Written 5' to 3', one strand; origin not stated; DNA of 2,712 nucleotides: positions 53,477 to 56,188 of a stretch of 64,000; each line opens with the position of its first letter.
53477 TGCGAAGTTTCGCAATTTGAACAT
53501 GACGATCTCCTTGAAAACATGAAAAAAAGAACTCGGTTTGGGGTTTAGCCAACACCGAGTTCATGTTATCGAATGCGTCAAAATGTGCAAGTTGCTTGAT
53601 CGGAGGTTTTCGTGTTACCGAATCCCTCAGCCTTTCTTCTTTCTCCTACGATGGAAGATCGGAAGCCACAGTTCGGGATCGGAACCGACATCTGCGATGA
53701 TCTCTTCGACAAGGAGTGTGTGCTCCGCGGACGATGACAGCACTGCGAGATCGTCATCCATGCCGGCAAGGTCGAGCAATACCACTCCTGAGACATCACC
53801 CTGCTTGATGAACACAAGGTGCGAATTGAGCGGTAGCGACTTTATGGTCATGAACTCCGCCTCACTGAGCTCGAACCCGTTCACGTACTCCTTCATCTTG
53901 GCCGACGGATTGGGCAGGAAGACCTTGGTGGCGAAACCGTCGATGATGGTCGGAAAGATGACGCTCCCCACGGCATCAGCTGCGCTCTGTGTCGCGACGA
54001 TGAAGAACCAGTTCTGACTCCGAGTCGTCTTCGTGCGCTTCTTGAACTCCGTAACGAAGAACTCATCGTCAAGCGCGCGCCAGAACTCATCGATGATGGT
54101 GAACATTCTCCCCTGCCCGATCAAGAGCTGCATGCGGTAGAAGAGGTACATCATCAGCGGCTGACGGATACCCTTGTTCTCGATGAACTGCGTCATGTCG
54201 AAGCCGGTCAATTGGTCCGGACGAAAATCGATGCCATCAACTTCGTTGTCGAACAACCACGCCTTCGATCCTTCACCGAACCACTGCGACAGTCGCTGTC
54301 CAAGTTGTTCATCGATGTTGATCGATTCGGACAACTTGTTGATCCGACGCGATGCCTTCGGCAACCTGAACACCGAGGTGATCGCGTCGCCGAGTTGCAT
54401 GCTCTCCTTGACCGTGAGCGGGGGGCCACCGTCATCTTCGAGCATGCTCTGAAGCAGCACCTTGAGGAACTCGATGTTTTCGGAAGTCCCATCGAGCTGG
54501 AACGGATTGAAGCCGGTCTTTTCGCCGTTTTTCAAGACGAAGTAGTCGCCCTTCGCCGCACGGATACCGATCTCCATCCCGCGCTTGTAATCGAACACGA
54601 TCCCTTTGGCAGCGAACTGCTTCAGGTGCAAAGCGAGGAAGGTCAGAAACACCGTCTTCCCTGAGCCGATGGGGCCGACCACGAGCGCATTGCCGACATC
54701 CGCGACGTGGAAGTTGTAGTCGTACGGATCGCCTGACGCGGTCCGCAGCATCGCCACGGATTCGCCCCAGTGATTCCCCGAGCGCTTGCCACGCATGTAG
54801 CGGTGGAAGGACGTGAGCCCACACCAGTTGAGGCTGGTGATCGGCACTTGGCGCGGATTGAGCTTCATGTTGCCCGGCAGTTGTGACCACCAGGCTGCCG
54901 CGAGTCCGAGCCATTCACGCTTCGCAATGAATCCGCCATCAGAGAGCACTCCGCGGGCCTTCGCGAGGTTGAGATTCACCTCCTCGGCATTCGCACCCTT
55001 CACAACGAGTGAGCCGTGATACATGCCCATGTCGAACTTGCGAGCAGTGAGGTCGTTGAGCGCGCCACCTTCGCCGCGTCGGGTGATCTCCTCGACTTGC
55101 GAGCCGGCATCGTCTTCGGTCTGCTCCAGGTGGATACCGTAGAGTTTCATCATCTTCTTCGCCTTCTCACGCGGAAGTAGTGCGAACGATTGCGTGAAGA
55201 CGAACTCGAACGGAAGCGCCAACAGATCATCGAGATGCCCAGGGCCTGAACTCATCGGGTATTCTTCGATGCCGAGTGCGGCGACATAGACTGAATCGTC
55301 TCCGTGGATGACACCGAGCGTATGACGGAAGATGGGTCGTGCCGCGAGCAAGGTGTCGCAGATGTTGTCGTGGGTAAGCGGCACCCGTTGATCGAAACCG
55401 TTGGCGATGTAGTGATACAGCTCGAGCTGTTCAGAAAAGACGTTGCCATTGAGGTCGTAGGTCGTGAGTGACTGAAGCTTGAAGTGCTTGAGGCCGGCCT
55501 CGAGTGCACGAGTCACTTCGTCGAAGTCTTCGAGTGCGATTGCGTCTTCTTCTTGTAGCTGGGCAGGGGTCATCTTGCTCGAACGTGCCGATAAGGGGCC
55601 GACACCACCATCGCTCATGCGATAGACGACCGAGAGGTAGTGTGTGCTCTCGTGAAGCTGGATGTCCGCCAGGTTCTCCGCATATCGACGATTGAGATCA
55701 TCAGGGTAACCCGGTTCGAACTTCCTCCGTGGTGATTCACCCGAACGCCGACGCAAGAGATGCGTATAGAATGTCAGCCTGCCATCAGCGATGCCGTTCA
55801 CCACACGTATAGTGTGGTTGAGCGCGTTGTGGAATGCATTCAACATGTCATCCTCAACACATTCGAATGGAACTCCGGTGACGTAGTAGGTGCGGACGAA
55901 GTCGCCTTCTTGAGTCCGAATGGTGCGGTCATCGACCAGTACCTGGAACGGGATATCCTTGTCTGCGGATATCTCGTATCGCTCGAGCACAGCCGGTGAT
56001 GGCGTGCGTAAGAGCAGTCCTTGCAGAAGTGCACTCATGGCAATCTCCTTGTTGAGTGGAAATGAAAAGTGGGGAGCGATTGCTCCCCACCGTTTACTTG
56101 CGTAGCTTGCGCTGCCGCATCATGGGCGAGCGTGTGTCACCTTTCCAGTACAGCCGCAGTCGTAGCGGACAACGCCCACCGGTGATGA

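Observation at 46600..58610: GC-rich island with a near-complete VirB/Trb T4SS ending beside tRNA-Leu, without relaxase, coupling protein or integrase in view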

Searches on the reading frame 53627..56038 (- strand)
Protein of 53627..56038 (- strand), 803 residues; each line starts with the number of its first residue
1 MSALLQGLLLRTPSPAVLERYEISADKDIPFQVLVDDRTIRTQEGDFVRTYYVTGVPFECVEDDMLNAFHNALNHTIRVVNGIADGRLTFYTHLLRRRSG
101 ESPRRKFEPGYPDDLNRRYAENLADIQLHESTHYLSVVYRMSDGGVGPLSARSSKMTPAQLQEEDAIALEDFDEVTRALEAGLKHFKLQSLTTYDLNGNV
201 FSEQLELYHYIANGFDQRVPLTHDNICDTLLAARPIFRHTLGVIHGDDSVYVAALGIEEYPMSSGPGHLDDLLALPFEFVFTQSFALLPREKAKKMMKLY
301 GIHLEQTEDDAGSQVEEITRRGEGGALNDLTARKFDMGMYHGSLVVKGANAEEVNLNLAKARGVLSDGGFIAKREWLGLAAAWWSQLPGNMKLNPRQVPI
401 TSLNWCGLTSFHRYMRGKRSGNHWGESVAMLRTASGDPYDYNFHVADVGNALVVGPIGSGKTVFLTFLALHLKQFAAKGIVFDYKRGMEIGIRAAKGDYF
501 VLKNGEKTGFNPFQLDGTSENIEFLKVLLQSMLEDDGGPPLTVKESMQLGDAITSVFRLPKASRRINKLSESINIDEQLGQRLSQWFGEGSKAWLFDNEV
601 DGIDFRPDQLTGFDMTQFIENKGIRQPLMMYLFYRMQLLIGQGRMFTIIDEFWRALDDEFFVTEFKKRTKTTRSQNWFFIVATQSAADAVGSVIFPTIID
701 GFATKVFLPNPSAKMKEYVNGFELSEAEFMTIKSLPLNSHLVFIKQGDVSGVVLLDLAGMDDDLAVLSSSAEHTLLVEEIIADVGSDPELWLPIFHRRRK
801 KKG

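Call 4: search_protein_families(library=pfam, proteins=[window:53627-56038:-], max_evalue=0.01)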
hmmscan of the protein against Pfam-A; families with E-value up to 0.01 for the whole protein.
window:53627-56038:- (803 aa): 2 families
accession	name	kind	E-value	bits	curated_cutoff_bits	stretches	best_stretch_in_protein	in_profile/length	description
PF03135.19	CagE_TrbE_VirB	-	3.1e-35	122.4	21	1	191-396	3-204/204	CagE, TrbE, VirB family, component of type IV transporter system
PF19044.6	P-loop_TraG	-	2.3e-11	43.4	25.8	2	449-564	30-148/413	TraG P-loop domain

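Call 8: find_homologous_proteins(query=window:53627-56038:-)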
Query window:53627-56038:- (803 aa): 299 proteins with E <= 0.001 among 8000 candidates; the best 120 are listed.
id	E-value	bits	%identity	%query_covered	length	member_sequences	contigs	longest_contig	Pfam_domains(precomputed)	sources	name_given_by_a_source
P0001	0.0e+0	1828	99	100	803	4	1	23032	PF19044.7,PF27097.1,PF03135.20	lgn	-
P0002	0.0e+0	1182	64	100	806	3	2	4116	PF19044.7,PF27097.1,PF03135.20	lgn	-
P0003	0.0e+0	1176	63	100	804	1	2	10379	PF19044.7,PF27097.1,PF03135.20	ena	-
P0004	2.0e-281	954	54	98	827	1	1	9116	PF19044.7,PF27097.1,PF03135.20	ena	-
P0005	3.0e-217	742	44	98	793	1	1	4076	PF19044.7,PF27097.1,PF03135.20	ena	-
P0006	1.1e-185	637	39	99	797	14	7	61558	PF19044.7,PF27097.1,PF03135.20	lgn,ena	-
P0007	1.1e-184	634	40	98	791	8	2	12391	PF19044.7,PF27097.1,PF03135.20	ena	-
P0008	2.0e-184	633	40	99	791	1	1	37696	PF19044.7,PF27097.1,PF03135.20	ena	-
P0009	4.5e-183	629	40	98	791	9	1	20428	PF19044.7,PF27097.1,PF03135.20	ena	-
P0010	7.0e-183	628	40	98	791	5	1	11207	PF19044.7,PF27097.1,PF03135.20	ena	-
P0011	1.4e-182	627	40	98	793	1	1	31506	PF19044.7,PF27097.1,PF03135.20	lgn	-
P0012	2.9e-182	626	39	99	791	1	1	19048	PF19044.7,PF27097.1,PF03135.20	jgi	jgi:type IV secretion system protein VirB4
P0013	1.3e-176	607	40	98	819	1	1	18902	PF19044.7,PF27097.1,PF12846.14,PF03135.20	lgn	-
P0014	1.2e-174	601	41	96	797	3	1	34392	PF19044.7,PF27097.1,PF03135.20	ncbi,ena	-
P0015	2.2e-166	574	40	96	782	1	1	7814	PF19044.7,PF27097.1,PF03135.20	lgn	-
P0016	1.4e-157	544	38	95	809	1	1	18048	PF19044.7,PF27097.1,PF03135.20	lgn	-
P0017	5.7e-153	529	36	98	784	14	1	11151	PF19044.7,PF27097.1,PF03135.20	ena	-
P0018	7.6e-151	522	37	97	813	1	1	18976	PF19044.7,PF27097.1,PF03135.20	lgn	-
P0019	2.6e-147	510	37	97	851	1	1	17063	PF19044.7,PF27097.1,PF03135.20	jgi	jgi:type IV secretion system protein VirB4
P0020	4.6e-146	506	36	96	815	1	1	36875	PF19044.7,PF27097.1,PF03135.20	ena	-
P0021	1.3e-144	502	37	98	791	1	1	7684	PF19044.7,PF27097.1,PF13401.13,PF03135.20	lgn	-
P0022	2.4e-144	501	36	97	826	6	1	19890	PF19044.7,PF27097.1,PF03135.20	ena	-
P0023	3.0e-144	500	35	97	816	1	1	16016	PF19044.7,PF27097.1,PF03135.20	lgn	-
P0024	5.0e-142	493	37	97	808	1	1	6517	PF19044.7,PF27097.1,PF03135.20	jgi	jgi:type IV secretion system protein VirB4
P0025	8.4e-142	492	36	96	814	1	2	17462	PF19044.7,PF27097.1,PF03135.20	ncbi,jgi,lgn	-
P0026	1.1e-141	492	36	97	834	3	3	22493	PF19044.7,PF27097.1,PF03135.20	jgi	jgi:type IV secretion system protein VirB4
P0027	1.3e-141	492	37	98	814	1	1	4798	PF19044.7,PF27097.1,PF03135.20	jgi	jgi:type IV secretion system protein VirB4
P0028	1.7e-141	491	36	97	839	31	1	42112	PF19044.7,PF27097.1,PF03135.20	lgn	-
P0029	1.4e-140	488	36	97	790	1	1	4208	PF19044.7,PF27097.1,PF13401.13,PF03135.20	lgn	-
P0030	1.1e-139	485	36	97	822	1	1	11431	PF19044.7,PF27097.1,PF03135.20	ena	-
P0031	5.2e-138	480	36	97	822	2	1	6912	PF19044.7,PF27097.1,PF03135.20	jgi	-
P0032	1.8e-137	478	37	97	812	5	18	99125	PF19044.7,PF27097.1,PF03135.20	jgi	jgi:type IV secretion system protein VirB4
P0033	3.6e-137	477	37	98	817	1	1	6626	PF19044.7,PF27097.1,PF03135.20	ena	-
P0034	2.4e-136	474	35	98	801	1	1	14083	PF19044.7,PF27097.1,PF03135.20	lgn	-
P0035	2.5e-136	474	36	98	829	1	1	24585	PF19044.7,PF27097.1,PF03135.20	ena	-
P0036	4.0e-136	473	37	97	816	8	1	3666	PF19044.7,PF27097.1,PF03135.20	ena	-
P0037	5.3e-136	473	37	97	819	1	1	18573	PF19044.7,PF27097.1,PF03135.20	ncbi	ncbi:MAG: VirB4 family type IV secretion/conjugal transfer ATPase [Steroidobacteraceae bacterium]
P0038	3.3e-135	470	36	98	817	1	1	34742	PF19044.7,PF27097.1,PF03135.20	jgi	jgi:type IV secretion system protein VirB4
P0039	3.6e-135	470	37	96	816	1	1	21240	PF19044.7,PF27097.1,PF03135.20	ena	-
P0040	5.0e-135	470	37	96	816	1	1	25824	PF19044.7,PF27097.1,PF03135.20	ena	-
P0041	5.5e-135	470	36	98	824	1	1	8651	PF19044.7,PF27097.1,PF03135.20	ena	-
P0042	6.6e-135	469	36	97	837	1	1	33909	PF19044.7,PF27097.1,PF03135.20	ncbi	ncbi:MAG TPA: VirB4 family type IV secretion/conjugal transfer ATPase [Steroidobacteraceae bacterium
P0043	2.9e-134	467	36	97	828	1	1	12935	PF19044.7,PF27097.1,PF03135.20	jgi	jgi:type IV secretion system protein VirB4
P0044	3.0e-134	467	36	97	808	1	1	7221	PF19044.7,PF27097.1,PF03135.20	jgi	jgi:type IV secretion system protein VirB4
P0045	3.0e-134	467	36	97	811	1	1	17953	PF19044.7,PF27097.1,PF03135.20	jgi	jgi:type IV secretion system protein VirB4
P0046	6.8e-134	466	37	97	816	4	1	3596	PF19044.7,PF27097.1,PF03135.20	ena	-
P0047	8.2e-134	466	37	98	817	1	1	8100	PF19044.7,PF27097.1,PF03135.20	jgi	jgi:type IV secretion system protein VirB4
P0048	9.6e-134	466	36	97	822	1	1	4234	PF19044.7,PF27097.1,PF03135.20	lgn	-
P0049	9.9e-134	466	36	96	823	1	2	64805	PF19044.7,PF27097.1,PF03135.20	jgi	jgi:type IV secretion system protein VirB4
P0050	9.9e-134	466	36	97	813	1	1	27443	PF19044.7,PF27097.1,PF03135.20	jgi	jgi:type IV secretion system protein VirB4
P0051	1.2e-133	465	34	96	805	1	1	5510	PF19044.7,PF27097.1,PF03135.20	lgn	-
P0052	2.2e-133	464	36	97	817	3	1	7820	PF19044.7,PF27097.1,PF03135.20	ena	-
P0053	2.3e-133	464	35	97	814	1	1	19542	PF19044.7,PF27097.1,PF03135.20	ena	-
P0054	2.7e-133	464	36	97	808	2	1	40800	PF19044.7,PF27097.1,PF03135.20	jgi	jgi:type IV secretion system protein VirB4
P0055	3.2e-133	464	35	96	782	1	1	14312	PF19044.7,PF27097.1,PF03135.20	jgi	-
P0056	3.4e-133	464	36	97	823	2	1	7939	PF19044.7,PF27097.1,PF03135.20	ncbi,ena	-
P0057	4.1e-133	464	35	98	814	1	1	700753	PF19044.7,PF27097.1,PF03135.20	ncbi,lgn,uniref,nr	ncbi:type IV secretion system protein VirB4 [Povalibacter uvarum]|uniref:Type IV secretion system pr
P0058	4.3e-133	463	33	98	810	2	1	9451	PF19044.7,PF27097.1,PF03135.20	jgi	jgi:type IV secretion system protein VirB4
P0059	4.5e-133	463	37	97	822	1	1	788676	PF19044.7,PF27097.1,PF03135.20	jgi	jgi:type IV secretion system protein VirB4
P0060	4.7e-133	463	36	97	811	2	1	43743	PF19044.7,PF27097.1,PF03135.20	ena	-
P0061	7.5e-133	463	35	97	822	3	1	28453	PF19044.7,PF27097.1,PF03135.20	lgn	-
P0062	8.8e-133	462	37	96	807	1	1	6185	PF19044.7,PF27097.1,PF12846.14,PF03135.20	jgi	jgi:type IV secretion system protein VirB4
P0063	1.0e-132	462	35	97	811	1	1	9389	PF19044.7,PF27097.1,PF03135.20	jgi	jgi:type IV secretion system protein VirB4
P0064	1.0e-132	462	37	97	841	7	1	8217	PF19044.7,PF27097.1,PF03135.20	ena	-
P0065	1.4e-132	462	36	96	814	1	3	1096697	PF19044.7,PF27097.1,PF03135.20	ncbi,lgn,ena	-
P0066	2.3e-132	461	36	98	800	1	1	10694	PF19044.7,PF27097.1,PF03135.20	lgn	-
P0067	3.3e-132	461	36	97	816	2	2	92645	PF19044.7,PF27097.1,PF03135.20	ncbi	-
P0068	4.6e-132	460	36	96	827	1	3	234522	PF19044.7,PF27097.1,PF03135.20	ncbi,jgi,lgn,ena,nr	ncbi:MAG TPA: VirB4 family type IV secretion/conjugal transfer ATPase [Steroidobacteraceae bacterium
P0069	6.8e-132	460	36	97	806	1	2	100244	PF19044.7,PF27097.1,PF12846.14,PF03135.20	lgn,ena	-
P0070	7.4e-132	459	34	97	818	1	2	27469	PF27097.1,PF03135.20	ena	-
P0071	1.2e-131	459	35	99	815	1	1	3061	PF19044.7,PF27097.1,PF03135.20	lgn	-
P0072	1.2e-131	459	36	93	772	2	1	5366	PF19044.7,PF27097.1,PF12846.14,PF03135.20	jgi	-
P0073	1.8e-131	458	34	98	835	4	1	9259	PF19044.7,PF27097.1,PF03135.20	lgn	-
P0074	2.4e-131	458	36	97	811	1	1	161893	PF19044.7,PF27097.1,PF03135.20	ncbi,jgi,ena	-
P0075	2.5e-131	458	35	98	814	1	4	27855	PF19044.7,PF27097.1,PF03135.20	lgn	-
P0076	2.9e-131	457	35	98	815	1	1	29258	PF19044.7,PF27097.1,PF03135.20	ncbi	-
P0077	3.6e-131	457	36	98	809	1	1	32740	PF19044.7,PF27097.1,PF03135.20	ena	-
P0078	4.0e-131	457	35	97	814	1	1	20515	PF19044.7,PF27097.1,PF03135.20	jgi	-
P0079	5.1e-131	457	36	97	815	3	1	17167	PF19044.7,PF27097.1,PF03135.20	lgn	-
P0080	7.1e-131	456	35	97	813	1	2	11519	PF19044.7,PF27097.1,PF12846.14,PF03135.20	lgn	-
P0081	7.6e-131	456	34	98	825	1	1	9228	PF19044.7,PF27097.1,PF03135.20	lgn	-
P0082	7.9e-131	456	36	97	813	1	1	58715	PF19044.7,PF27097.1,PF03135.20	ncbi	-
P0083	8.3e-131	456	36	97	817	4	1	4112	PF19044.7,PF27097.1,PF03135.20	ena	-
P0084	9.4e-131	456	35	97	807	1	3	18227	PF19044.7,PF27097.1,PF03135.20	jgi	jgi:type IV secretion system protein VirB4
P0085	9.5e-131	456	35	97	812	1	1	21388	PF19044.7,PF27097.1,PF03135.20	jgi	jgi:type IV secretion system protein VirB4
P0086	9.8e-131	456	35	98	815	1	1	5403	PF19044.7,PF27097.1,PF03135.20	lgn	-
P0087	1.0e-130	456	33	98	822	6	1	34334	PF19044.7,PF27097.1,PF03135.20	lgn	-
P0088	1.7e-130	455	35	98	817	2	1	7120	PF19044.7,PF27097.1,PF03135.20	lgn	-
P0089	3.2e-130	454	36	98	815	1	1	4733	PF19044.7,PF27097.1,PF03135.20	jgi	jgi:type IV secretion system protein VirB4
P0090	3.7e-130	454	35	99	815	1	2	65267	PF19044.7,PF27097.1,PF03135.20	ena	-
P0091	5.5e-130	453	35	97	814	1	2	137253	PF19044.7,PF27097.1,PF03135.20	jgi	jgi:type IV secretion system protein VirB4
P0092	7.3e-130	453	36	97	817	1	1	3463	PF19044.7,PF27097.1,PF03135.20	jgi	-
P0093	1.1e-129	452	36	97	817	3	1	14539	PF19044.7,PF27097.1,PF03135.20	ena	-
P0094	1.8e-129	451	35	97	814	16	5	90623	PF19044.7,PF27097.1,PF03135.20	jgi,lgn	jgi:type IV secretion system protein VirB4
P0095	2.4e-129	451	35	98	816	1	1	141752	PF19044.7,PF27097.1,PF03135.20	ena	-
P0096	2.4e-129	451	36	97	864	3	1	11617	PF19044.7,PF27097.1,PF03135.20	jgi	jgi:type IV secretion system protein VirB4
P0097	2.9e-129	451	35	96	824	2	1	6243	PF27097.1,PF03135.20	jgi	jgi:type IV secretion system protein VirB4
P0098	3.0e-129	451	34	98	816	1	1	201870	PF19044.7,PF27097.1,PF03135.20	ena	-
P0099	4.0e-129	450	35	98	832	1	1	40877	PF19044.7,PF27097.1,PF03135.20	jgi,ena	jgi:type IV secretion system protein VirB4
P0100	4.1e-129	450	35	97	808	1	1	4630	PF19044.7,PF27097.1,PF03135.20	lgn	-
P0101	4.3e-129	450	35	96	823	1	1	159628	PF19044.7,PF27097.1,PF03135.20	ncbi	ncbi:MAG: VirB4 family type IV secretion/conjugal transfer ATPase [Steroidobacteraceae bacterium]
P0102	4.4e-129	450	36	98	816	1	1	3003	PF19044.7,PF27097.1,PF03135.20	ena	-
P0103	5.2e-129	450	36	97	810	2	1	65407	PF19044.7,PF27097.1,PF03135.20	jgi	jgi:type IV secretion system protein VirB4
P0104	5.6e-129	450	35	94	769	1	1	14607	PF19044.7,PF27097.1,PF03135.20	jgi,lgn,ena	-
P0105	7.0e-129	450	36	97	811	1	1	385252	PF19044.7,PF27097.1,PF12846.14,PF03135.20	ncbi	ncbi:MAG: VirB4 family type IV secretion/conjugal transfer ATPase [Steroidobacteraceae bacterium]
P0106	7.1e-129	450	35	97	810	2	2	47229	PF19044.7,PF27097.1,PF03135.20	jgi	jgi:type IV secretion system protein VirB4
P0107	9.1e-129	449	35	97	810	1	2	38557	PF19044.7,PF27097.1,PF03135.20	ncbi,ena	-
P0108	1.0e-128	449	35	96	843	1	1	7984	PF19044.7,PF27097.1,PF03135.20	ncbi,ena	-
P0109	1.2e-128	449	36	97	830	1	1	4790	PF19044.7,PF27097.1,PF03135.20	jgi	jgi:type IV secretion system protein VirB4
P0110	1.5e-128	449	34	97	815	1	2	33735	PF19044.7,PF27097.1,PF03135.20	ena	-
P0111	1.8e-128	448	35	97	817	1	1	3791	PF19044.7,PF27097.1,PF03135.20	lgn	-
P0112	3.1e-128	447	35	97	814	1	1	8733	PF19044.7,PF27097.1,PF03135.20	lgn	-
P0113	3.1e-128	447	34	97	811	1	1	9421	PF19044.7,PF27097.1,PF03135.20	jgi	jgi:type IV secretion system protein VirB4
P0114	4.8e-128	447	35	97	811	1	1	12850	PF19044.7,PF27097.1,PF12846.14,PF03135.20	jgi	-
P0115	5.4e-128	447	35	97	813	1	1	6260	PF19044.7,PF27097.1,PF03135.20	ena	-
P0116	7.3e-128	446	35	97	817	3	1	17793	PF19044.7,PF27097.1,PF03135.20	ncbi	-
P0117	1.3e-127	445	36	97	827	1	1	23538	PF19044.7,PF27097.1,PF03135.20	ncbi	-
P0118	1.3e-127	445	35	97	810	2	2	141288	PF19044.7,PF27097.1,PF03135.20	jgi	jgi:type IV secretion system protein VirB4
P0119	1.5e-127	445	33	98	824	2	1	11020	PF19044.7,PF27097.1,PF03135.20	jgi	jgi:type IV secretion system protein VirB4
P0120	1.7e-127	445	36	97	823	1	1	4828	PF19044.7,PF27097.1,PF12846.14,PF03135.20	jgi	jgi:type IV secretion system protein VirB4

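Call 9: find_related_loci(query=window:53627-56038:-, collection=genome_contigs, flank=10000)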
Query window:53627-56038:- (803 aa) in genome_contigs; peptide patterns used: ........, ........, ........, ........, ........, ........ (x = any residue, [..] = any of these).
59 stretches matched a pattern, but none encodes a relative of the query by tblastn (E <= 1e-3).
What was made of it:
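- Tried and rejected: Scanning the GTDB species genomes with VirB4 found nothing (call 9).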

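Call 10: find_encoding_contigs(protein=window:53627-56038:-, flank=10000, max_places=6)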
Protein window:53627-56038:- (803 aa): 1 contig read that carries it; 1 place shown.
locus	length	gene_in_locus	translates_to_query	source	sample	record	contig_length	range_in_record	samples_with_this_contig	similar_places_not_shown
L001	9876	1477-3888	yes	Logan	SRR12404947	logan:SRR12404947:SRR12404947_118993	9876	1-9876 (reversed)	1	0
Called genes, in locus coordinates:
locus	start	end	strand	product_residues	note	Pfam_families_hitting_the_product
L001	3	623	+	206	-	?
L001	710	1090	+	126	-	PF04956:TrbC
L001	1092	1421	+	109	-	PF05101:VirB3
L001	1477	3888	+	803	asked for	PF27097:VirB4_TrbE_N, PF03135:CagE_TrbE_VirB, PF19044:P-loop_TraG (weak)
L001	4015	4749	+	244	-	PF07996:T4SS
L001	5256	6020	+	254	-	PF04335:VirB8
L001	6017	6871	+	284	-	PF03524:CagX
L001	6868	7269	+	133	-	-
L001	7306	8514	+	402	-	PF04610:TrbL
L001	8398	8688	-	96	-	-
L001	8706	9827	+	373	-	PF03743:TrbI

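Call 11: find_encoding_contigs(protein=P0001, flank=10000, max_places=6)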
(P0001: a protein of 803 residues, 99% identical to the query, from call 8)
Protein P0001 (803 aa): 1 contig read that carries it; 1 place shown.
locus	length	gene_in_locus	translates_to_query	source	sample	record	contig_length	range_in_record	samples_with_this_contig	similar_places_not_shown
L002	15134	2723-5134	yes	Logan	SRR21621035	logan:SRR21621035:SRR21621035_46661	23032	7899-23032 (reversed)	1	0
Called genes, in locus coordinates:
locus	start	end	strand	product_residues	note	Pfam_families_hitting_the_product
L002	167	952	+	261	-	PF01145:Band_7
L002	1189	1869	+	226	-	-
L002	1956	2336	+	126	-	PF04956:TrbC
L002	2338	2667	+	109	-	PF05101:VirB3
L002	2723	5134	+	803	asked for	PF27097:VirB4_TrbE_N, PF03135:CagE_TrbE_VirB, PF19044:P-loop_TraG (weak)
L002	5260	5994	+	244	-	PF07996:T4SS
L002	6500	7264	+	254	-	PF04335:VirB8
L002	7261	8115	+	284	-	PF03524:CagX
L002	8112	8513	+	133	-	-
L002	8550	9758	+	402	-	PF04610:TrbL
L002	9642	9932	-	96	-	-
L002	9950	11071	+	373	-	PF03743:TrbI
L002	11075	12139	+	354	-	PF00437:T2SSE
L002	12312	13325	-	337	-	PF00155:Aminotran_1_2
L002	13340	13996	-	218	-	PF01909:NTP_transf_2 (weak), PF18765:Polbeta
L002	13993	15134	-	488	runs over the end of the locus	PF00282:Pyridoxal_deC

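Call 12: find_encoding_contigs(protein=P0003, flank=10000, max_places=4)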
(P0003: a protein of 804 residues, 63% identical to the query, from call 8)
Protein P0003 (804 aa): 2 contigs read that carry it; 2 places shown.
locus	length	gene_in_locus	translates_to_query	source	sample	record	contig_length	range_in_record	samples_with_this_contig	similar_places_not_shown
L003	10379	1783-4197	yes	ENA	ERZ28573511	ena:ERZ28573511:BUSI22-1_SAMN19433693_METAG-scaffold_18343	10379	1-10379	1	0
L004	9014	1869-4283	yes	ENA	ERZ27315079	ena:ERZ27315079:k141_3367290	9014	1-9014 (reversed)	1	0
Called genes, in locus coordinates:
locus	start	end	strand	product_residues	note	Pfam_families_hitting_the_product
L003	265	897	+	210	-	PF01464:SLT (weak)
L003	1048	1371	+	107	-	PF04956:TrbC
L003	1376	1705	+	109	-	PF05101:VirB3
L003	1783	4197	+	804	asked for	PF27097:VirB4_TrbE_N, PF03135:CagE_TrbE_VirB, PF19044:P-loop_TraG (faint)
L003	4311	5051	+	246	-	PF07996:T4SS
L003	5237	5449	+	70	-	-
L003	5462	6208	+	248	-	PF04335:VirB8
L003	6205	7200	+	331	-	PF03524:CagX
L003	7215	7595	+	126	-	-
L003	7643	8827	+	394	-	PF04610:TrbL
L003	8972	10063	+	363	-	PF03743:TrbI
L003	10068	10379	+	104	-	?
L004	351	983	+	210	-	PF01464:SLT (weak)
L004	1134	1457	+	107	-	PF04956:TrbC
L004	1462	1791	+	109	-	PF05101:VirB3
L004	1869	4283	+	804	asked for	PF27097:VirB4_TrbE_N, PF03135:CagE_TrbE_VirB, PF19044:P-loop_TraG (faint)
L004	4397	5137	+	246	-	PF07996:T4SS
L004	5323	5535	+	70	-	-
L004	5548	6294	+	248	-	PF04335:VirB8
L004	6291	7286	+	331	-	PF03524:CagX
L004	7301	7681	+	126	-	-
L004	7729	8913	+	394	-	PF04610:TrbL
